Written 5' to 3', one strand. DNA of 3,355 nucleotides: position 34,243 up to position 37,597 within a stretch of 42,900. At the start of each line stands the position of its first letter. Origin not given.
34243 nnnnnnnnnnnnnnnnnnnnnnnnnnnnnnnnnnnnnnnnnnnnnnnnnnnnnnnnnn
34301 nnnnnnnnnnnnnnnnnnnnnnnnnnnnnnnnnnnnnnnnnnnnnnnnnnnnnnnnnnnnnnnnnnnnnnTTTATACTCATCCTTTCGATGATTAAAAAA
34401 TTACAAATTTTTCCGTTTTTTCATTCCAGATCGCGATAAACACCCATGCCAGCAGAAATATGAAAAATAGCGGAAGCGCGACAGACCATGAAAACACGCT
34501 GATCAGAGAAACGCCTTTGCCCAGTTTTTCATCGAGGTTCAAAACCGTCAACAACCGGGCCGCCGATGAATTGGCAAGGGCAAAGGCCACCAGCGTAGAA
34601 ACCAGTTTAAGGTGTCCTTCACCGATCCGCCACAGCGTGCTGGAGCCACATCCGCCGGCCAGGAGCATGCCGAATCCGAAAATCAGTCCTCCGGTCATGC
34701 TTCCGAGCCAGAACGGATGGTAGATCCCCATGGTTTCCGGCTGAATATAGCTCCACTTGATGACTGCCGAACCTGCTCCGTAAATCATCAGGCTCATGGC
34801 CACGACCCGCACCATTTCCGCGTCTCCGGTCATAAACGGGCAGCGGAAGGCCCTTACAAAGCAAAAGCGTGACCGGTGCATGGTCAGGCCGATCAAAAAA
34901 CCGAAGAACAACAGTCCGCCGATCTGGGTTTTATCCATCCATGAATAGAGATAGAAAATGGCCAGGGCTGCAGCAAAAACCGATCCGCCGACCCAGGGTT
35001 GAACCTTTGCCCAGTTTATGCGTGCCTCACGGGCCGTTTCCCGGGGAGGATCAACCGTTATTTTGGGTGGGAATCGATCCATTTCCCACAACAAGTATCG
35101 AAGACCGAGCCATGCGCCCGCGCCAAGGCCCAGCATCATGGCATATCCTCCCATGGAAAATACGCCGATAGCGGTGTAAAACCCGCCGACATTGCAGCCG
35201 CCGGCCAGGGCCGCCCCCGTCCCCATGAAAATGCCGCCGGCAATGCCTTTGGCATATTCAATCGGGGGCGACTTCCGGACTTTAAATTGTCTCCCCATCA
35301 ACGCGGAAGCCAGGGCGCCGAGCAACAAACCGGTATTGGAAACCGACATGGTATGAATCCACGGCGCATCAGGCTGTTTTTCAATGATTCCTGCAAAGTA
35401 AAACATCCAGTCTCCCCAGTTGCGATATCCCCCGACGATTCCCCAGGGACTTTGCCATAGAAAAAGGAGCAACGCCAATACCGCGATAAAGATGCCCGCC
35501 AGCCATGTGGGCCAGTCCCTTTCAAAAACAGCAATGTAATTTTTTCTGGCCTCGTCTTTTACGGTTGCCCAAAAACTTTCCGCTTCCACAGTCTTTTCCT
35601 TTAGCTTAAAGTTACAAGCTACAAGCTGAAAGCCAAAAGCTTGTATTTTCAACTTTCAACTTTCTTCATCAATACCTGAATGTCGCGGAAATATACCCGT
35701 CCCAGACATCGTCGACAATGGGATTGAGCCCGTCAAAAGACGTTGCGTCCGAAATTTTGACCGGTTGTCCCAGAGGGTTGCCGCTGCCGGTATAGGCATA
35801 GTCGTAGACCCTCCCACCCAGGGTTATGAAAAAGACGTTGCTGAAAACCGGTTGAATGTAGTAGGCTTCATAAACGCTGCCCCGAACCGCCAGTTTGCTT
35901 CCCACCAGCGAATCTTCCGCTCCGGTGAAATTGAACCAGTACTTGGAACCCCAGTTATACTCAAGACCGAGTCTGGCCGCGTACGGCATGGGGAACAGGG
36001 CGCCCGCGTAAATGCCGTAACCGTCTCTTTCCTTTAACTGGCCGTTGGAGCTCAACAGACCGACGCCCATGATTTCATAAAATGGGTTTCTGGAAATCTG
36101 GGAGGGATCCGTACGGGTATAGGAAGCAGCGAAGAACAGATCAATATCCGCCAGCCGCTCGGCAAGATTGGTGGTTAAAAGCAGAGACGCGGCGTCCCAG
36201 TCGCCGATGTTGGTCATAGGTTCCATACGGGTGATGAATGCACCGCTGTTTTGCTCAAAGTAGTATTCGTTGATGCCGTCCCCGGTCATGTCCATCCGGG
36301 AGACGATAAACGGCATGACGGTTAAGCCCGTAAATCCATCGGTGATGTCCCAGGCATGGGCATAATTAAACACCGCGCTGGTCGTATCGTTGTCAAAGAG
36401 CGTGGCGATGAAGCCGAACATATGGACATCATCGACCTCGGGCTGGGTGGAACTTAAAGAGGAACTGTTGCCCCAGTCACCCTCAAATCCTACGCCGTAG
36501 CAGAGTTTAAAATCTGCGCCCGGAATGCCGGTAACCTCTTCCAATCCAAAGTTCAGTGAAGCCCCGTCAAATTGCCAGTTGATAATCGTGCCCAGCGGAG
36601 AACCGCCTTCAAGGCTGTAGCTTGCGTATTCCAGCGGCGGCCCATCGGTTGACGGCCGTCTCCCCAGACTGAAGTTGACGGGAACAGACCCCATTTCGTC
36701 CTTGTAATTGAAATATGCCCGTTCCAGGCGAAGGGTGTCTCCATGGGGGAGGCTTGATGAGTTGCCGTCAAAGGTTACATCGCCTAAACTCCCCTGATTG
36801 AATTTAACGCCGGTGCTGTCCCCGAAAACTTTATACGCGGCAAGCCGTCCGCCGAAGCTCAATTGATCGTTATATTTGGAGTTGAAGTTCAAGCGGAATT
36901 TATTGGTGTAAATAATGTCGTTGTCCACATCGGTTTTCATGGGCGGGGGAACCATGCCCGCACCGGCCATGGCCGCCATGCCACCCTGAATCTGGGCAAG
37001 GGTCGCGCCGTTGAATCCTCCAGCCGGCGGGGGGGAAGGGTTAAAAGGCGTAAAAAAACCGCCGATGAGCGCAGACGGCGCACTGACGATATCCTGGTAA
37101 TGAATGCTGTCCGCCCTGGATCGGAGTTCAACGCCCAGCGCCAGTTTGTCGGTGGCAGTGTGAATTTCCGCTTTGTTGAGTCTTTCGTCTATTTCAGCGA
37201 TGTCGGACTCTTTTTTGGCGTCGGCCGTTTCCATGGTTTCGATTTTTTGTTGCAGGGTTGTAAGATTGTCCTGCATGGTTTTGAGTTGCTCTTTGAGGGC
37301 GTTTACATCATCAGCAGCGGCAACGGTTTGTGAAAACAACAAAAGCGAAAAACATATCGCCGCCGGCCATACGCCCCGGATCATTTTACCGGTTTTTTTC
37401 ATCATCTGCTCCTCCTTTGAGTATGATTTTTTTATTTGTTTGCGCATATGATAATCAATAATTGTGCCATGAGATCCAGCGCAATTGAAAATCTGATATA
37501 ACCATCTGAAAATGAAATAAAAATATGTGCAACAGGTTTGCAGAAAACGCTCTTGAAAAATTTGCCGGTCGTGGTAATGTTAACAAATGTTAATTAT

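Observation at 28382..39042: Sigma54/PAS-activator-controlled 12-gene locus joining an outer-membrane barrel, a YeeE-TusA-DsrE-like sulfur relay, an octaheme cytochrome c, a cytochrome b and a MenA-like prenyltransferase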

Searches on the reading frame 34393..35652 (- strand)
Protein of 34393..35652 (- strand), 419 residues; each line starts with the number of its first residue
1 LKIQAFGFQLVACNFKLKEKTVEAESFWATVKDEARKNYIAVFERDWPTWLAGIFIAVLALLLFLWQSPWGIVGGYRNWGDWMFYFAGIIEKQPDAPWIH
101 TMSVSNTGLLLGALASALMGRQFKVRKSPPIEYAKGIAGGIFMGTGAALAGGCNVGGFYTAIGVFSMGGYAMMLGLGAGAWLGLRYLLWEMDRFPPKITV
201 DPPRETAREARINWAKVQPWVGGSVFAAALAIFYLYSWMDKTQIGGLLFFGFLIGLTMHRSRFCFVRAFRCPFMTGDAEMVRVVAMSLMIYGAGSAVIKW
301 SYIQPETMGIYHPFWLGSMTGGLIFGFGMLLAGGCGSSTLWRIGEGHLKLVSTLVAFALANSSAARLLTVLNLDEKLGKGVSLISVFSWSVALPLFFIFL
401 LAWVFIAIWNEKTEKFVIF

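Call 3: search_protein_families(library=pfam, proteins=[window:34393-35652:-], max_evalue=0.01)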
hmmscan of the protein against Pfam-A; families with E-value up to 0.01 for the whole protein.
window:34393-35652:- (419 aa): 1 family
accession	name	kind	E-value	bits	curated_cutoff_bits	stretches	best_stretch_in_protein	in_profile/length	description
PF04143.19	Sulf_transp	-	2.8e-48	165.5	27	2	28-182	158-310/310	Sulphur transport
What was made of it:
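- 34393..35589 (-): YedE-type (YeeE/YedE family) inner-membrane sulfur transporter. Pfam Sulf_transp 165 bits (call 3).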

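Call 5: search_protein_families(library=ncbifam, proteins=[window:34393-35652:-], max_evalue=0.01)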
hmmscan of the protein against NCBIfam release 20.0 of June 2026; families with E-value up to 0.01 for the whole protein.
window:34393-35652:- (419 aa): 4 families
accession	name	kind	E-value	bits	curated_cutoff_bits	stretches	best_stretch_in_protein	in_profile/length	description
NF033796.1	selen_YedE_FdhT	exception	1.8e-36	126.2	350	1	43-413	3-382/387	selenium metabolism membrane protein YedE/FdhT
NF052577.1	ThSTportTsuASprch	equivalog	7e-27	94.6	400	2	246-363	5-119/330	thiosulfate transporter TsuA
NF041049.1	thio_trans_TsuA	exception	6.6e-17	61.6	645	2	248-378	8-135/348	thiosulfate utilization transporter TsuA/YeeE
TIGR04112.1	seleno_YedE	equivalog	1.5e-07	31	200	1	248-359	189-300/337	YedE family putative selenium transporter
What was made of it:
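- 34393..35589 (-): Colinear with the NCBIfam YedE/FdhT model, 126 bits, below cutoff (call 5).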

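Call 16: find_related_loci(query=window:34393-35652:-, collection=genome_contigs, flank=10000)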
Query window:34393-35652:- (419 aa) in genome_contigs; peptide patterns used: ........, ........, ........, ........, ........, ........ (x = any residue, [..] = any of these).
33 stretches matched a pattern; 21 encode a relative of the query (tblastn E <= 1e-3); 21 distinct loci.
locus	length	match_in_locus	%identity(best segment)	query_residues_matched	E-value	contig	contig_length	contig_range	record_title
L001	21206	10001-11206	74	18-419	0e+0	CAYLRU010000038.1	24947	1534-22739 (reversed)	MAG TPA_asm: uncultured Desulfobacteraceae bacterium isolate SRP338002_co1_209 genome assembly, contig: NODE_1844_length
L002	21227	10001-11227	69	14-419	0e+0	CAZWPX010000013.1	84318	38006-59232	MAG TPA_asm: uncultured Desulfobacterales bacterium isolate SRP167671_co1_84 genome assembly, contig: NODE_266_length_84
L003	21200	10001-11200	70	20-419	0e+0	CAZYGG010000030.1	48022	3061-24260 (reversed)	MAG TPA_asm: uncultured Desulfobacterales bacterium isolate SRP167671_co2_59 genome assembly, contig: NODE_933_length_48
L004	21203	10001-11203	71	18-419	7e-180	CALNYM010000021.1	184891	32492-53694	MAG: uncultured Desulfobacterales bacterium isolate HOU_bin.0076 genome assembly, contig: contig_30180, whole genome sho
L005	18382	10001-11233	69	9-419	0e+0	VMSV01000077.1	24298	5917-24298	MAG: Desulfobacteraceae bacterium isolate S2_4 k141_316471, whole genome shotgun sequence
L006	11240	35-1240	62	18-419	1e-167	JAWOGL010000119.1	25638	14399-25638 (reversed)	MAG: Desulfonatronovibrio sp. isolate BLK6-3.bin.28 k191_1243221, whole genome shotgun sequence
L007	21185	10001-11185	63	26-419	4e-163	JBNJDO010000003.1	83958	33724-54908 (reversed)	MAG: Thermodesulfobacteriota bacterium isolate Y23_30dBSe4.bin.72 NODE_63_length_83958_cov_12.716834, whole genome shotg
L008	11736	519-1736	61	14-419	5e-158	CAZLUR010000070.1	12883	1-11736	MAG TPA_asm: uncultured Desulfohalobiaceae bacterium isolate SRP141376_co2_328 genome assembly, contig: NODE_9430_length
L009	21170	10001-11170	60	31-419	1e-155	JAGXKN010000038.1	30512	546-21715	MAG: Desulfobacterales bacterium isolate GSL_GB14_8 NODE_243_length_30512_cov_9.29027, whole genome shotgun sequence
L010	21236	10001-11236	59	8-419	4e-153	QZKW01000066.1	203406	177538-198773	MAG: Desulfobacteraceae bacterium isolate SURF_3 Ga0104751_1000020, whole genome shotgun sequence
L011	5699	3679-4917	58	8-419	4e-153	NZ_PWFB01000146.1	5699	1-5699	MAG: Desulfonatronospira sp. isolate T1Sed10_59 T1-Sed10-C18471, whole genome shotgun sequence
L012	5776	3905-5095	60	24-419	4e-150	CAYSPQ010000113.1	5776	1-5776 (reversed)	MAG TPA_asm: uncultured Desulfohalobiaceae bacterium isolate SRP201947_co1_275 genome assembly, contig: NODE_13503_lengt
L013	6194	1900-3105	56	19-419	9e-149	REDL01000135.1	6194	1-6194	MAG: Desulfovibrionales bacterium isolate GEM2.Bin26 NODE_20248_length_6194_cov_17.2217, whole genome shotgun sequence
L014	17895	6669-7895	54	14-419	2e-146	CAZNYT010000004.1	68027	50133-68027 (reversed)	MAG TPA_asm: uncultured Desulfovibrionales bacterium isolate binchicken_co32_395 genome assembly, contig: NODE_305_lengt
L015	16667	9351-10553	61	18-419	1e-143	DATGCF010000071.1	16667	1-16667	MAG TPA_asm: Desulfosalsimonadaceae bacterium isolate SMAG_U9641 k141_191943, whole genome shotgun sequence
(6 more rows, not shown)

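Call 20: search_protein_families(library=pfam, proteins=[L004:13592-14743:+, L010:12827-13588:+, L010:13572-15932:+, L010:15948-16502:+, L010:16512-17702:+, L010:17893-19527:+, L002:13445-13822:+, L002:14306-14599:+, L009:14944-16779:+, L005:15724-17106:-], max_evalue=0.001)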
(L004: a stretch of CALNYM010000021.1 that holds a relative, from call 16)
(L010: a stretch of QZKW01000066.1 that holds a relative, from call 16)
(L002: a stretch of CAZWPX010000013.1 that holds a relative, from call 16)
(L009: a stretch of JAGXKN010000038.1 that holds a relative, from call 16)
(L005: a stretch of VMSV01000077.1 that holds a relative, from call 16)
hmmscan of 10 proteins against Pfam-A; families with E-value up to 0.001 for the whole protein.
L004:13592-14743:+ (383 aa): 1 family
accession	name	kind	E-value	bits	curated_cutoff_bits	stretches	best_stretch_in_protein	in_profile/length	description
PF00581.25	Rhodanese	-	1.8e-48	163.6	22.2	3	158-254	1-101/102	Rhodanese-like domain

L010:12827-13588:+ (253 aa): 1 family
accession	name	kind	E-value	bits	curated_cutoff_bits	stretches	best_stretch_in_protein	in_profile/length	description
PF02613.20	Nitrate_red_del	-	1.2e-23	84.1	22.2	1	68-208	4-136/136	Nitrate reductase delta subunit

L010:13572-15932:+ (786 aa): 3 families
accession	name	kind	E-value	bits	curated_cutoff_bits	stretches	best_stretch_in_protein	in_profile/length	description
PF00384.28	Molybdopterin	-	6e-42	144.4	24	1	113-546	1-347/353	Molybdopterin oxidoreductase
PF01568.27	Molydop_binding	-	1.8e-17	63.8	26.8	1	666-779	3-109/110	Molydopterin dinucleotide binding domain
PF04879.21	Molybdop_Fe4S4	-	3.5e-09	36.9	22.7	1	59-107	4-52/55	Molybdopterin oxidoreductase Fe4S4 domain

L010:15948-16502:+ (184 aa): 11 families
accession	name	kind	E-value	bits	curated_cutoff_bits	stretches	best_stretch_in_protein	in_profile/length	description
PF13247.11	Fer4_11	-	3.2e-26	91.9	26.2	1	56-150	3-99/100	4Fe-4S dicluster domain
PF12838.12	Fer4_7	-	1.4e-12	48.3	27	3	14-79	1-52/52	4Fe-4S dicluster domain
PF00037.32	Fer4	-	1.8e-12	46.9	21.1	1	89-109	2-22/24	4Fe-4S binding domain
PF12837.12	Fer4_6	-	3.7e-12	46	25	1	87-109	1-23/24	4Fe-4S binding domain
PF13237.11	Fer4_10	-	3.9e-12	46.3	25.5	2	89-142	3-53/53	4Fe-4S dicluster domain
PF12797.12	Fer4_2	-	3.5e-11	42.7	24.5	2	87-107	2-22/22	4Fe-4S binding domain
PF13187.11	Fer4_9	-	2.4e-10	40.7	27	2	14-79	1-51/52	4Fe-4S dicluster domain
PF12798.12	Fer4_3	-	8.2e-07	29.8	27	0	95-109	1-15/15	4Fe-4S binding domain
PF12800.12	Fer4_4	-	4.3e-06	27.1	24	1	93-108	2-17/17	4Fe-4S binding domain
PF13183.11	Fer4_8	-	0.00014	22.7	27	0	13-78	3-67/68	4Fe-4S dicluster domain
PF25160.1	LdpA_Fe-S-bd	-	0.00014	22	27.6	1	60-108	2-41/49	LdpA Fe-S cluster-binding domain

L010:16512-17702:+ (396 aa): 1 family
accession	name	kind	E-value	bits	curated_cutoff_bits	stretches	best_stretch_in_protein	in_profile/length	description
PF03916.19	NrfD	-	4.6e-28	99.2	25.8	1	53-340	6-310/313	Polysulphide reductase, NrfD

L010:17893-19527:+ (544 aa): 3 families
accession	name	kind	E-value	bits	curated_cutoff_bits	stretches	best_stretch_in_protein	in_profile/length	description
PF02663.19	FmdE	-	8.6e-36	123.4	22.9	1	18-143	1-128/133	FmdE, Molybdenum formylmethanofuran dehydrogenase operon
PF00994.29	MoCF_biosynth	-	2.7e-18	66.5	26.6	1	379-509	1-142/144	Probable molybdopterin binding domain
PF23475.1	zf-Tbcl_FmdE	-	1.8e-16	59.8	23.2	1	154-187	2-35/35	FmdE treble clef zinc finger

L002:13445-13822:+ (125 aa): 1 family
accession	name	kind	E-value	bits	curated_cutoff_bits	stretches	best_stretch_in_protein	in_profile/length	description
PF00581.25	Rhodanese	-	6.5e-06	27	22.2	1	71-123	11-70/102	Rhodanese-like domain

L002:14306-14599:+ (97 aa): 1 family
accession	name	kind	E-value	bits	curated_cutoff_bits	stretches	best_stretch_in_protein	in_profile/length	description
PF00581.25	Rhodanese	-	9.9e-15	55.3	22.2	1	6-80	12-94/102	Rhodanese-like domain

L009:14944-16779:+ (611 aa): 3 families
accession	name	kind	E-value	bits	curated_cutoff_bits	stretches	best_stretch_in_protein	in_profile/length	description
PF02663.19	FmdE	-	9.9e-34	116.7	22.9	1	85-208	1-126/133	FmdE, Molybdenum formylmethanofuran dehydrogenase operon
PF23475.1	zf-Tbcl_FmdE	-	1.9e-18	66.1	23.2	1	221-253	2-34/35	FmdE treble clef zinc finger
PF00994.29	MoCF_biosynth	-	2.4e-18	66.6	26.6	1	446-576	1-142/144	Probable molybdopterin binding domain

L005:15724-17106:- (460 aa): 6 families
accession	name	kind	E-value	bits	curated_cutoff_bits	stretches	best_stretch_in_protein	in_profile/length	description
PF13183.11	Fer4_8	-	9.2e-11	42.6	27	1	60-135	2-68/68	4Fe-4S dicluster domain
PF13534.11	Fer4_17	-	2.2e-09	38.2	22.2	1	63-136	2-61/61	4Fe-4S dicluster domain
PF02754.22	CCG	-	7.8e-07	29.5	20.6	1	338-422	1-80/85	Cysteine-rich domain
PF12838.12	Fer4_7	-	6.1e-05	23.9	27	1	63-135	2-52/52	4Fe-4S dicluster domain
PF13187.11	Fer4_9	-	0.00034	21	27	1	63-134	2-50/52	4Fe-4S dicluster domain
PF13237.11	Fer4_10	-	0.00038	20.8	25.5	0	119-137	7-22/53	4Fe-4S dicluster domain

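Call 72: search_solved_structures(query=window:34393-35589:-, max_evalue=0.01, show_alignments=1)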
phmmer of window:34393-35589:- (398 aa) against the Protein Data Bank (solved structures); distinct sequences matched with E-value up to 0.01: 4.
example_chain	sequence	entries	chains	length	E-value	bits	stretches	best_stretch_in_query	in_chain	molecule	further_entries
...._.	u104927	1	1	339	2.1e-17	66.1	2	227-327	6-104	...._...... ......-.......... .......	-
8j4c_B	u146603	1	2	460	7.4e-17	64.3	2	29-177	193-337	Spirochaeta thermophila YeeE(TsuA)-YeeD(TsuB),UPF0033 domain-containing protein, SirA-like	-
8k1r_B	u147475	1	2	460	7.4e-17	64.3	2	29-177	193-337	Spirochaeta thermophila YeeE(TsuA)-YeeD(TsuB),UPF0033 domain-containing protein, SirA-like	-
6lep_A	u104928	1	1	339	3.2e-16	62.2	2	29-161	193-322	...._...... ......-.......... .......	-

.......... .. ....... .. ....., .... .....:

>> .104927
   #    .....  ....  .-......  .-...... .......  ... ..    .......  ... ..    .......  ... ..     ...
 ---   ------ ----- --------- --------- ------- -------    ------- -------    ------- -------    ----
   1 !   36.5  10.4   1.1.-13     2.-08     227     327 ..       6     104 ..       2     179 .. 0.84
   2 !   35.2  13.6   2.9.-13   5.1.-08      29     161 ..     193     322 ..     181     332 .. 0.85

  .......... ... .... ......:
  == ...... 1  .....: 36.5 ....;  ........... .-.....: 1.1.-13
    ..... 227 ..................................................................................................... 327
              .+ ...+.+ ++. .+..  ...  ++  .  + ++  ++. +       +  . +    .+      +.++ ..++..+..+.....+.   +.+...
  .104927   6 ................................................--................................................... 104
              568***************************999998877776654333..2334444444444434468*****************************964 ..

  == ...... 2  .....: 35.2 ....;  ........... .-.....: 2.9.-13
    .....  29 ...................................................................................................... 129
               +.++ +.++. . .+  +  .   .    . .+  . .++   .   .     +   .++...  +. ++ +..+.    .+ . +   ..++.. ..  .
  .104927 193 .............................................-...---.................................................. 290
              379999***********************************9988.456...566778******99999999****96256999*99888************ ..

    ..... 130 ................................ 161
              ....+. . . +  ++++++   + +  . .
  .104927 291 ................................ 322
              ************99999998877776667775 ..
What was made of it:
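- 34393..35589 (-): Homologous to the Spirochaeta thermophila YeeE structure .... at E=2e-17, with the two halves in swapped order (call 72).
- On YeeE/YedE sulfur transporter: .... at E=2e-17, with RxxFCF, GGCGS and GGCNVG motifs aligned (call 72).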

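Call 85: search_protein_families(library=ncbifam, proteins=[L010:13572-15932:+, L010:16512-17702:+, L004:13592-14743:+], max_evalue=0.00001)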
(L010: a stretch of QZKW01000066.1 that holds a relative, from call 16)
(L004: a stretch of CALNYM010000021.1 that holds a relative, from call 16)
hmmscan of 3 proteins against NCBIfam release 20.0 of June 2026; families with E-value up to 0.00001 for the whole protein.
L010:13572-15932:+ (786 aa): 26 families (the best 25 are shown)
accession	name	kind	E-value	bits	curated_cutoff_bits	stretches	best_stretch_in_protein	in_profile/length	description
NF012032.0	PRK15488.1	equivalog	3.6e-154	514.6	694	1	13-786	3-759/759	thiosulfate reductase PhsA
TIGR01591.1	Fdh-alpha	equivalog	2.7e-73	247.2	666.25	3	63-342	3-284/672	formate dehydrogenase subunit alpha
TIGR02166.1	dmsA_ynfE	subfamily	3.3e-71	240.4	777.7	2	13-339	1-361/794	DMSO/selenate family reductase complex A subunit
NF041714.1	arsenate_red_ArrA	equivalog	5.4e-62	210.1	1600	3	290-541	312-554/848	arsenate respiratory reductase molybdopterin-containing subunit ArrA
TIGR03479.1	DMSO_red_II_alp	subfamily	8.7e-61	206.1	984.75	2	78-294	87-305/913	molybdopterin-dependent oxidoreductase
NF047855.1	AssmNtatRedNasC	equivalog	3e-52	177.9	1100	2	57-342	19-308/708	assimilatory nitrate reductase catalytic subunit NasC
NF041783.2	mnquin_red_QrcB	equivalog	7.1e-52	176.5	440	2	13-353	3-343/695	menaquinone reductase molybdopterin-binding-like subunit QrcB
NF011566.1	PRK14990.1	exception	6.7e-46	156.7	1600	1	50-338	50-380/814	dimethylsulfoxide reductase subunit A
NF041884.1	selenate_YnfF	exception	7.9e-44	149.7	1650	2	108-337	100-359/798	selenate/tellurate reductase subunit YnfF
NF041885.1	selenate_YnfE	exception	4.7e-41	140.5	1675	2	109-339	104-368/805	selenate/tellurate reductase subunit YnfE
TIGR00509.1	bisC_fam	subfamily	2e-36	125.6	1017.55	2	234-341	196-308/772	molybdopterin guanine dinucleotide-containing S/N-oxide reductase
TIGR01553.1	formate-DH-alph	equivalog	2.1e-36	125.1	814.2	1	13-298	2-306/1009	formate dehydrogenase-N subunit alpha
NF042978.1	EthbenzDh_ebdA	equivalog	7.6e-32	110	2000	1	87-295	116-328/977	ethylbenzene dehydrogenase subunit alpha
NF011682.0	PRK15102.1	equivalog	4.3e-27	94.6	909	1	244-368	259-388/829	trimethylamine-N-oxide reductase TorA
NF010055.0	PRK13532.1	equivalog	2.3e-26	92.3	904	1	13-296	3-291/830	nitrate reductase catalytic subunit NapA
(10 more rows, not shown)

L010:16512-17702:+ (396 aa): 2 families
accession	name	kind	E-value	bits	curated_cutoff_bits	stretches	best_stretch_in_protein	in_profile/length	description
NF045798.1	DsrP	equivalog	1.8e-07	30.9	350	1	31-301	23-275/346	sulfate reduction electron transfer complex DsrMKJOP subunit DsrP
TIGR03148.1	cyt_nit_nrfD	equivalog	6.2e-07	29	347.6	1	155-340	124-313/316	cytochrome c nitrite reductase subunit NrfD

L004:13592-14743:+ (383 aa): 13 families
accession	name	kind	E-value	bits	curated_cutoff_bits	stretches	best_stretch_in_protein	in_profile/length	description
NF045694.1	seleno_TsoB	exception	1.5e-33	115.8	805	2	152-265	41-162/572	rhodanese/DsbD fusion-like selenoprotein TsoB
NF006444.0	PRK08762.1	equivalog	8.1e-25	87.3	449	3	64-149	27-109/387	molybdopterin-synthase adenylyltransferase MoeB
NF041203.1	rhodanese_LYCAU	equivalog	1.4e-22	79.7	115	1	155-254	21-118/126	rhodanese-related (seleno)protein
NF045521.1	rhoda_near_glyco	subfamily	3.7e-17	62.5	145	0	289-347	26-85/144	rhodanese homology domain-containing protein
NF005902.0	PRK07878.1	equivalog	1e-16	60.9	647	1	267-353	278-364/392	adenylyltransferase/sulfurtransferase MoeZ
NF001195.0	PRK00162.1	equivalog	1.1e-16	61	102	0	293-354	19-81/108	thiosulfate sulfurtransferase GlpE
NF007627.0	PRK10287.1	equivalog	5e-16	58.8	102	0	296-355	22-83/104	thiosulfate sulfurtransferase PspE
TIGR03865.1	PQQ_CXXCW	subfamily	1.6e-15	57.4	128.05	2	208-256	112-159/167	PQQ-dependent catabolism-associated CXXCW motif protein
TIGR02981.1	phageshock_pspE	exception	3.8e-14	52.8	126.3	0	296-355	20-81/101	thiosulfate sulfurtransferase PspE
NF001133.1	PRK00142.1-1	equivalog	2.5e-11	43.6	170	0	276-344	105-177/229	oxygen-dependent tRNA uridine(34) hydroxylase TrhO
TIGR04271.1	ThiI_C_thiazole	equivalog_domain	4.4e-07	29.9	70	0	87-141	50-100/101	thiazole biosynthesis protein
NF005646.0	PRK07411.1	equivalog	5.2e-07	29.1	633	0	264-354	269-364/390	molybdopterin-synthase adenylyltransferase MoeB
NF008750.0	PRK11784.1-2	equivalog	2.9e-06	26.6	241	0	293-319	14-40/346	tRNA 2-selenouridine(34) synthase MnmH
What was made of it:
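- Closest known: PsrABC/PhsABC with periplasmic rhodanese. Same: L010 has a PhsA-like complex in exactly the Otr-CytB slot (calls 20, 85).
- In L010 the Otr-CytB slot holds a TorD-like chaperone, a Tat-exported PhsA-like molybdoenzyme (514 bits), a 4Fe-4S subunit and an NrfD subunit (calls 20, 85). L010 substitutes a PhsA-like enzyme, and that family is characterised as reductases (calls 20, 85).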

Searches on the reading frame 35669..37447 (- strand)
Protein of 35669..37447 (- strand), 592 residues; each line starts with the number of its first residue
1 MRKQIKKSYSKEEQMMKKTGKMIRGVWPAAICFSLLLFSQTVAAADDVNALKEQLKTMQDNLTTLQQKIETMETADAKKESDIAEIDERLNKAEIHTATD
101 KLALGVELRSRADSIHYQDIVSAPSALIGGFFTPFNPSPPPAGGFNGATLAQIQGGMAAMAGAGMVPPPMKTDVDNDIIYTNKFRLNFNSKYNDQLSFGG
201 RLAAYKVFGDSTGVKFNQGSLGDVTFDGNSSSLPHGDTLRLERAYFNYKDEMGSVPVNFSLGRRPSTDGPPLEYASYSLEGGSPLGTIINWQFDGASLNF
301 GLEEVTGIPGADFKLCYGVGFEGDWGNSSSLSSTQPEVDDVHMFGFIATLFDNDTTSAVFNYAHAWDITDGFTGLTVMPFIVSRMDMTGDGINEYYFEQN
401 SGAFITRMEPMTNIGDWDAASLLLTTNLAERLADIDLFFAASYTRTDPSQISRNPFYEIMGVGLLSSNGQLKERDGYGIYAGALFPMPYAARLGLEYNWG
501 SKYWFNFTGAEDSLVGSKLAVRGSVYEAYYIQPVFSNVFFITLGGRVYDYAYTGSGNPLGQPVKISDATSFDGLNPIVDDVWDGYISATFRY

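Call 3: search_protein_families(library=pfam, proteins=[window:35669-37447:-], max_evalue=0.01)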
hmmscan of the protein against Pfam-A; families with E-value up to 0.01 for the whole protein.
window:35669-37447:- (592 aa): 2 families
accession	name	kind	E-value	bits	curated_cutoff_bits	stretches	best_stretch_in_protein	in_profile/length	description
PF11853.14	DUF3373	-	1.2e-117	393.9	26.1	1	174-592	2-409/409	Protein of unknown function (DUF3373)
PF10805.13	DUF2730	-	0.0081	16.7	24.9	0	21-77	8-64/102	Protein of unknown function (DUF2730)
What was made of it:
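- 35669..37405 (-): Outer-membrane beta-barrel protein (DUF3373; TCDB 1.B.62 putative 18-strand porin) with a signal peptide and an N-terminal coiled coil. Pfam DUF3373 E=1e-117, residues 174-592 (call 3).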

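Call 5: search_protein_families(library=ncbifam, proteins=[window:35669-37447:-], max_evalue=0.01)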
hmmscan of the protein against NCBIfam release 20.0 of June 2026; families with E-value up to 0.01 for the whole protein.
window:35669-37447:- (592 aa): 2 families
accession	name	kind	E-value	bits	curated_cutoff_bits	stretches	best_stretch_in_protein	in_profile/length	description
TIGR03789.1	pdsO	hypoth_equivalog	0.0028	17.4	152.2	1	36-111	71-146/243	sortase-associated OmpA-like protein PdsO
NF040738.1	nickel_Mua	equivalog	0.0041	17.2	75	1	46-101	39-94/185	nickel-binding protein Mua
